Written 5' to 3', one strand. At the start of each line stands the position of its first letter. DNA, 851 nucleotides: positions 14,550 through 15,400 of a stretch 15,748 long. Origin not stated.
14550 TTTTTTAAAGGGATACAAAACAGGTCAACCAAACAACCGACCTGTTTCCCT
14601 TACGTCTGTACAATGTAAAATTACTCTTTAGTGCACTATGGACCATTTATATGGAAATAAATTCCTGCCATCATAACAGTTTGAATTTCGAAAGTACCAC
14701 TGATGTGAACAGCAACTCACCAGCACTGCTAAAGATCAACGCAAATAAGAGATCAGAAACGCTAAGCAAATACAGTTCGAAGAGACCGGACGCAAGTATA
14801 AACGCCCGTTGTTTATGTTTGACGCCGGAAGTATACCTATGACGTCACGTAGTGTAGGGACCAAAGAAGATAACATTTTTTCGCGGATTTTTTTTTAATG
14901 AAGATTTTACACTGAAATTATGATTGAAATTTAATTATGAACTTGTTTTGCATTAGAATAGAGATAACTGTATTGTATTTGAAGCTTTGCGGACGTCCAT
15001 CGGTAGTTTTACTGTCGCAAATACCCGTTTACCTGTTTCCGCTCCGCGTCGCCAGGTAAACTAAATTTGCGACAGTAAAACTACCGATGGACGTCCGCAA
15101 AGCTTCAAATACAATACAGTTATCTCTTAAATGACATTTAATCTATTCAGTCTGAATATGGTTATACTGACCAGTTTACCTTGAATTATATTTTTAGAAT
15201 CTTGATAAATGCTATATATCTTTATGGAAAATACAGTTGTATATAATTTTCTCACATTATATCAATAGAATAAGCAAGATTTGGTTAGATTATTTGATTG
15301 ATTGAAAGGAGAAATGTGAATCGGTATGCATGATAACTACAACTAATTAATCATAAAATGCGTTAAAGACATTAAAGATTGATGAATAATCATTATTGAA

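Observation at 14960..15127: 168-bp perfect hairpin (63-bp arms, nested inner stem) next to a CpG/CRE/ETS motif cluster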

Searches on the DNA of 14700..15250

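Call 67: search_rna_families(source=window, start=14700, end=15250, threshold=evalue, max_evalue=1)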
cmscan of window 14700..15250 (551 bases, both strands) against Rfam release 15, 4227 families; matches with E-value up to 1: 2.
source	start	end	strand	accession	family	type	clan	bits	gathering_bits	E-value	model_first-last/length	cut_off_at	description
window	14999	15088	-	RF00756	mir-299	Gene; miRNA;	-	34.1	67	1.4e-05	1-63/63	no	mir-299 microRNA precursor family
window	14970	15127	-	RF02637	EF0408_EF0409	Gene; sRNA;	-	18.7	440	0.011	31-358/412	no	Enterococcus sRNA EF0408_EF0409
